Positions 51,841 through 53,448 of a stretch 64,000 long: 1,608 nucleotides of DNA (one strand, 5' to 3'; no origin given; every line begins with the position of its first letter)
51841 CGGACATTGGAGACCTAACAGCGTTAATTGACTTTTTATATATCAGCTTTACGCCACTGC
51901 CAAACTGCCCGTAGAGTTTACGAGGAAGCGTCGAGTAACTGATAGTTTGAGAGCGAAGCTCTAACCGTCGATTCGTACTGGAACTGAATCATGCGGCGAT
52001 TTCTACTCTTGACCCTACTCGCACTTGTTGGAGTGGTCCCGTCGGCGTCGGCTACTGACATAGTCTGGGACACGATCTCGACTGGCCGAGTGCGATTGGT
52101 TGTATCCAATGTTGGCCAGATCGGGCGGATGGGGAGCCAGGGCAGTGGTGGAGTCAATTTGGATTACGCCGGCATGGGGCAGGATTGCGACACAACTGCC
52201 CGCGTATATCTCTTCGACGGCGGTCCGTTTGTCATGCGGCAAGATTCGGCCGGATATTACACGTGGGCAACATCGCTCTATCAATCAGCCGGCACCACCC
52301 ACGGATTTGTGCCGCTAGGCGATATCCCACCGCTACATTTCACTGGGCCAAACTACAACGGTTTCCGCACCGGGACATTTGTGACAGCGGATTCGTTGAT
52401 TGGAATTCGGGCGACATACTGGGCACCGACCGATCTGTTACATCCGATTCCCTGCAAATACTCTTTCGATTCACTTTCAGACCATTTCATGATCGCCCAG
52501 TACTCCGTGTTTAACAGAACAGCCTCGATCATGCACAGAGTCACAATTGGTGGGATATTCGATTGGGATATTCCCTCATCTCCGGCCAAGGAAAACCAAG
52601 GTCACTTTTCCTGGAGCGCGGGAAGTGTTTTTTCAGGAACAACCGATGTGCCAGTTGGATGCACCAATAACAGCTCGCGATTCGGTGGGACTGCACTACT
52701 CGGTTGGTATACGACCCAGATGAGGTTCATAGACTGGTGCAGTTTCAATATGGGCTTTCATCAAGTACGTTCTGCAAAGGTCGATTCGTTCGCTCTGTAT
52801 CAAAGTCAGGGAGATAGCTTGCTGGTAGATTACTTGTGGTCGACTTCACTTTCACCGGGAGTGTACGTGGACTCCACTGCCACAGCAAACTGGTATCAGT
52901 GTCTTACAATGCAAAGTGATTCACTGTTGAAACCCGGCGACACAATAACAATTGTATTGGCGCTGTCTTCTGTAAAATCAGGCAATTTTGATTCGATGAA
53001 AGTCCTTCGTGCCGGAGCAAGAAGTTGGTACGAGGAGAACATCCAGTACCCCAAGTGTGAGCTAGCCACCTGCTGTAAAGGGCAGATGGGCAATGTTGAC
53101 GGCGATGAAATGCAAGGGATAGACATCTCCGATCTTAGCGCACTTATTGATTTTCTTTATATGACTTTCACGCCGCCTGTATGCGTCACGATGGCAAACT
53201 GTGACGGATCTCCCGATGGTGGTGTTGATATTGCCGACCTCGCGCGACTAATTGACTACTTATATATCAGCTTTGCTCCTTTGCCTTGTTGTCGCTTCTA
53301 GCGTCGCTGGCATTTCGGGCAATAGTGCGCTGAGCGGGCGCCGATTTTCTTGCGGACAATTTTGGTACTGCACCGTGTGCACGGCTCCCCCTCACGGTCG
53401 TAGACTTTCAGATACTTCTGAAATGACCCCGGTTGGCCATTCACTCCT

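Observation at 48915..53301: Tandem pair of large, domain-unassignable secreted proteins that both carry the shared tail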

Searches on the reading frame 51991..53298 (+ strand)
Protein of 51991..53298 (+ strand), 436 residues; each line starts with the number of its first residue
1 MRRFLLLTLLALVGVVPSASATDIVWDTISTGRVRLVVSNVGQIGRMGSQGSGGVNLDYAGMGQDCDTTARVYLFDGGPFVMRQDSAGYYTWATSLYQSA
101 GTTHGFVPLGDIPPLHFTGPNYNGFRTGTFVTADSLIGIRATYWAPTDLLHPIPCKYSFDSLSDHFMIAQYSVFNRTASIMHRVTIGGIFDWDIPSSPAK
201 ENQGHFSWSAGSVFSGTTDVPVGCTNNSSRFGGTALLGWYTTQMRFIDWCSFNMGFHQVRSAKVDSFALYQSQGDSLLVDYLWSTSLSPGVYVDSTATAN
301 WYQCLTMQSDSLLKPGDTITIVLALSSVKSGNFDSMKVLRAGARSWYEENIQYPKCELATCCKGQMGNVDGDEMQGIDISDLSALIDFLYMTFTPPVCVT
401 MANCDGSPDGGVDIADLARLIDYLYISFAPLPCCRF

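Call 3: search_protein_families(library=pfam, proteins=[window:51991-53298:+], max_evalue=1)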
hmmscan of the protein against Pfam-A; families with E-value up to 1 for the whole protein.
window:51991-53298:+ (436 aa): 0 families

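Call 4: search_protein_families(library=ncbifam, proteins=[window:51991-53298:+], max_evalue=1)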
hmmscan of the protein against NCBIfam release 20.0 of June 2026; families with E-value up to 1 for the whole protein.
window:51991-53298:+ (436 aa): 0 families

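Call 9: find_homologous_proteins(query=window:51991-53298:+)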
Query window:51991-53298:+ (436 aa): 89 proteins with E <= 0.001 among 8000 candidates.
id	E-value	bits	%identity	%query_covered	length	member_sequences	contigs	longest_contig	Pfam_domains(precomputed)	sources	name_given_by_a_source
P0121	0.0e+0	1018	100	100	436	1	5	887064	-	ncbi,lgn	-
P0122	6.8e-247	838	81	100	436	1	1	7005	-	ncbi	-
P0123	2.1e-146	507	56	100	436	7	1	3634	-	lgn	-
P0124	5.8e-140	485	54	100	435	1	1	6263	-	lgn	-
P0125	4.8e-123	430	48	100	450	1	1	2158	-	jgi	jgi:hypothetical protein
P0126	2.0e-96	342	66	56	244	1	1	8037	-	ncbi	-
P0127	4.0e-72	262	38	94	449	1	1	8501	-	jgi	jgi:hypothetical protein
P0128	1.2e-71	260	39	94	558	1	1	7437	-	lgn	-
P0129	8.4e-69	251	38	94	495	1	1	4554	-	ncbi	-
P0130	5.6e-68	248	37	94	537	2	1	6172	-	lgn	-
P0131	3.1e-66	242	39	94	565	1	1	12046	-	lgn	-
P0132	7.4e-66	241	38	94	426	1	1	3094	-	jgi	jgi:hypothetical protein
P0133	1.7e-65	240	38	94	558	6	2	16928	-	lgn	-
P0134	6.1e-64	235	37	94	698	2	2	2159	-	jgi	jgi:hypothetical protein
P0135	6.1e-50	189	36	77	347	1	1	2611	-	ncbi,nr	ncbi:MAG: hypothetical protein HY851_09640, partial [candidate division Zixibacteria bacterium]|nr:h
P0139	5.0e-31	126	28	92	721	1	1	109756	-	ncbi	-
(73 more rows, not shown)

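Call 17: find_encoding_contigs(protein=P0122, flank=6000, max_places=3)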
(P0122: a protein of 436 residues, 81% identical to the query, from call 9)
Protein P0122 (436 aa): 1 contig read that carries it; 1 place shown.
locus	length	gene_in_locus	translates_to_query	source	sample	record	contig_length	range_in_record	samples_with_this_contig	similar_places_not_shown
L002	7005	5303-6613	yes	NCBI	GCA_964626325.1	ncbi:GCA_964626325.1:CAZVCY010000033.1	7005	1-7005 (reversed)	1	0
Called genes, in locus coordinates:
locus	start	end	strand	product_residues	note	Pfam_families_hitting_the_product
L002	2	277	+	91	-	?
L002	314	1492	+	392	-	PF00557:Peptidase_M24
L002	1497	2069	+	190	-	PF00293:NUDIX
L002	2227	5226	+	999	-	-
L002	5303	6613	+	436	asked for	-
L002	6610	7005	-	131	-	?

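Call 18: find_encoding_contigs(protein=P0124, flank=6000, max_places=3)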
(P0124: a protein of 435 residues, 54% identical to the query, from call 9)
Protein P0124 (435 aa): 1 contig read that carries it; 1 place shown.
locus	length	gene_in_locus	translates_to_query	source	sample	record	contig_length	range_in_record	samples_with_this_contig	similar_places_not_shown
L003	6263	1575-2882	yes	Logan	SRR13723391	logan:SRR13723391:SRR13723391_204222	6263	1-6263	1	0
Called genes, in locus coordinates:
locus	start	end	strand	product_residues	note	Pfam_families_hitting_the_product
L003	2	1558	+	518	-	?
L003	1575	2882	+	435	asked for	-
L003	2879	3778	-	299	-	PF01149:Fapy_DNA_glyco, PF06831:H2TH, PF06827:zf-FPG_IleRS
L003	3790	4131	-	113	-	PF01592:NifU_N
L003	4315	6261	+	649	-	?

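Call 20: find_encoding_contigs(protein=P0123, flank=6000, max_places=3)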
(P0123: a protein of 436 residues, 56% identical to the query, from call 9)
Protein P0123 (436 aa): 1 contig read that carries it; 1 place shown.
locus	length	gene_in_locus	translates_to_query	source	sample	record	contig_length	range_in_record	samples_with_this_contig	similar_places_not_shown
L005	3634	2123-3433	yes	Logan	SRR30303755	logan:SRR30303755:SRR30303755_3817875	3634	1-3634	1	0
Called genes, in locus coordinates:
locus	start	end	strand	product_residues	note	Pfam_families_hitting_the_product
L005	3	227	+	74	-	?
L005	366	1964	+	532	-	PF13860:FlgD_ig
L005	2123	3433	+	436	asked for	-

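Call 23: predict_structure(alignment_id=A1)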
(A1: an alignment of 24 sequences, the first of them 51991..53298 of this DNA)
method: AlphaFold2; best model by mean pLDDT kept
length: 436 residues; sequences in the alignment: 24
mean_pLDDT: 81.0   pTM: 0.76
mean pLDDT of the five models: 81.0, 80.5, 80.4, 78.6, 75.5
residues with pLDDT >= 90: 160; 70-90: 201; 50-70: 40; < 50: 35
segments of 3 or more residues with pLDDT < 50: 1-20, 150-156, 357-360
pLDDT, mean of each block of 10 residues (from residue 1): 38 39 80 88 81 68 80 90 84 78 77 85 90 91 81 49 86 94 93 88 89 87 82 94 84 90 81 81 89 89 92 93 94 90 82 57 67 71 91 81 79 89 83 61
secondary structure, 60 per line:
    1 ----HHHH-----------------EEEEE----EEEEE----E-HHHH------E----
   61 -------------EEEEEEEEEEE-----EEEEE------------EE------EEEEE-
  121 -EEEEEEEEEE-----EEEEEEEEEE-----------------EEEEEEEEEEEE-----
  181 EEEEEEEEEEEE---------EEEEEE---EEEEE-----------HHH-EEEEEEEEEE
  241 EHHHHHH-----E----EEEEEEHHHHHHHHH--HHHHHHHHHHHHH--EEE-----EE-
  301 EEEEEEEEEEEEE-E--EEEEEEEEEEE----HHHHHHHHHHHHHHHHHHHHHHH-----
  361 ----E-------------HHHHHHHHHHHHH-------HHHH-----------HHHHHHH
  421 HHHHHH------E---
elements in order: H5-8 E26-30 E35-39 H46-49 E74-84 E90-94 E115-119 E122-131 E137-146 E164-175 E181-192 E202-207 E211-215 E231-241 H242-247 E258-263 H264-272 H275-287 E290-292 E301-313 E318-328 H333-355 H379-391 H399-402 H414-426

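Call 28: search_solved_structures(query=A1, max_evalue=1, show_alignments=2)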
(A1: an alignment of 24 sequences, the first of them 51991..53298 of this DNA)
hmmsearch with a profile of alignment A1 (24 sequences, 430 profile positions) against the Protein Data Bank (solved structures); distinct sequences matched with E-value up to 1: 2.
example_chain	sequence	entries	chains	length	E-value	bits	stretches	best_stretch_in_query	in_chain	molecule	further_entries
8fuq_A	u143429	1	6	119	0.16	14.3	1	42-108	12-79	Phosphoprotein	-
4fl4_A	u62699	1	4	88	0.26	13.6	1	364-419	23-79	Glycoside hydrolase family 9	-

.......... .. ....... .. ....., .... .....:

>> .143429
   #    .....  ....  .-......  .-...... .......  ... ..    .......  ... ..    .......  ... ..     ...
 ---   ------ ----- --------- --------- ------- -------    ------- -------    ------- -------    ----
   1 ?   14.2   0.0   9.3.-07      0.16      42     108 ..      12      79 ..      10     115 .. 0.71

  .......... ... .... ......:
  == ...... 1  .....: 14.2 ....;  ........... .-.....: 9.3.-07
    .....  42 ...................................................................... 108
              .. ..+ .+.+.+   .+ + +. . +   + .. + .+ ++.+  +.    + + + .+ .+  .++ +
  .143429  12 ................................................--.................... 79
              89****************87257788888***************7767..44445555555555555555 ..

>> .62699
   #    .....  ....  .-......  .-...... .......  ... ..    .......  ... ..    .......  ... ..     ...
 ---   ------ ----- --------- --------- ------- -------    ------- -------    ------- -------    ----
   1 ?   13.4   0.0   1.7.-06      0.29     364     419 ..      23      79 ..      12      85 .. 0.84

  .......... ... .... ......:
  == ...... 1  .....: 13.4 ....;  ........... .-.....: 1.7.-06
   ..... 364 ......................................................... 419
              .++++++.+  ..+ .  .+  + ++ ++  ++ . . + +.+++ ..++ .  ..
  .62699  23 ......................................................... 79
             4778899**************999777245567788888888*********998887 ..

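Call 44: find_encoding_contigs(protein=P0133, flank=7000, max_places=2)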
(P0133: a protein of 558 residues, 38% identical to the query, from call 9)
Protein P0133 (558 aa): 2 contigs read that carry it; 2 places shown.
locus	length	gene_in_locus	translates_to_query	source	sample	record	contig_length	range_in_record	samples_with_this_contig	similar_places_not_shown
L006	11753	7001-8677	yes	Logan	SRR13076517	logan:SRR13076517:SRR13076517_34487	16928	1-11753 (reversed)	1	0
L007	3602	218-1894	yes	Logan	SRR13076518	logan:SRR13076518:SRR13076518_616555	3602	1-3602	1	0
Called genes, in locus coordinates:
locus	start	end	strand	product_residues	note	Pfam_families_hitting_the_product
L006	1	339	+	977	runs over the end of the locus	PF07504:FTP, PF03413:PepSY (faint), PF01447:Peptidase_M4, PF02868:Peptidase_M4_C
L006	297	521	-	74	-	-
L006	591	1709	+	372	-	-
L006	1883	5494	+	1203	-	PF05193:Peptidase_M16_C (faint)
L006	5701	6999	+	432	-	-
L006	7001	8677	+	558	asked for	-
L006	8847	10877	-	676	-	PF09699:Paired_CXXCH_1 (faint), PF14522:Cytochrome_C7 (faint), PF09698:GSu_C4xC__C2xCH (weak)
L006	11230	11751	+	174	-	?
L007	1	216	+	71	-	?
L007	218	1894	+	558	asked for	-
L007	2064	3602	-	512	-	?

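Call 45: find_encoding_contigs(protein=P0131, flank=7000, max_places=2)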
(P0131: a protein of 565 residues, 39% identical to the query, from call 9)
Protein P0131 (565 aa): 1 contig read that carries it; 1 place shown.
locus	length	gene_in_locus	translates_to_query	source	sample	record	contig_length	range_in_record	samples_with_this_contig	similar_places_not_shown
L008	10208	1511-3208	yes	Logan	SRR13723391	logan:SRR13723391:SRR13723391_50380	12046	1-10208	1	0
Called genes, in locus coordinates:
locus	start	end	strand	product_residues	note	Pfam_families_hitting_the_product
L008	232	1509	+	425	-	-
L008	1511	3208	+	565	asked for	-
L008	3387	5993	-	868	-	PF02085:Cytochrom_CIII (faint), PF14522:Cytochrome_C7 (faint), PF14537:Cytochrom_c3_2 (faint), PF09698:GSu_C4xC__C2xCH (weak)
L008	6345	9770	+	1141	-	-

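Call 46: find_encoding_contigs(protein=P0139, flank=7000, max_places=2)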
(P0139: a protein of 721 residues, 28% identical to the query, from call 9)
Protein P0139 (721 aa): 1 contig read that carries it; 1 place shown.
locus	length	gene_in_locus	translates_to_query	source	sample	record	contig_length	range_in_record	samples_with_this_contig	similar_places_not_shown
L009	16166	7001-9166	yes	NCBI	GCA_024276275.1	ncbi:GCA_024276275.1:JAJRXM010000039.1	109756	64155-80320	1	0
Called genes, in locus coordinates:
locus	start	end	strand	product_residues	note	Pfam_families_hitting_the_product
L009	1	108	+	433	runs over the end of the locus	PF25145:NfeD1b_N, PF24961:NfeD_membrane, PF01957:NfeD (weak)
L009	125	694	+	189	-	PF01145:Band_7, PF13421:Band_7_1 (weak)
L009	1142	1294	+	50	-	-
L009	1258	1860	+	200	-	-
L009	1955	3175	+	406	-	PF06224:AlkZ-like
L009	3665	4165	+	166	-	PF00383:dCMP_cyt_deam_1, PF14437:MafB19-deam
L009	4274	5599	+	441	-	PF03951:Gln-synt_N, PF00120:Gln-synt_C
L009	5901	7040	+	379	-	-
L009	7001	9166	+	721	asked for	-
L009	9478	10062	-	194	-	-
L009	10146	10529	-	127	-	-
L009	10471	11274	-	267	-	PF24517:CBM96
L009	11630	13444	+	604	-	PF07287:AtuA, PF23544:AtuA_ferredoxin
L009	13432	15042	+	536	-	PF01039:Carboxyl_trans, PF03255:ACCA (faint)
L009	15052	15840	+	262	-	PF00378:ECH_1, PF16113:ECH_2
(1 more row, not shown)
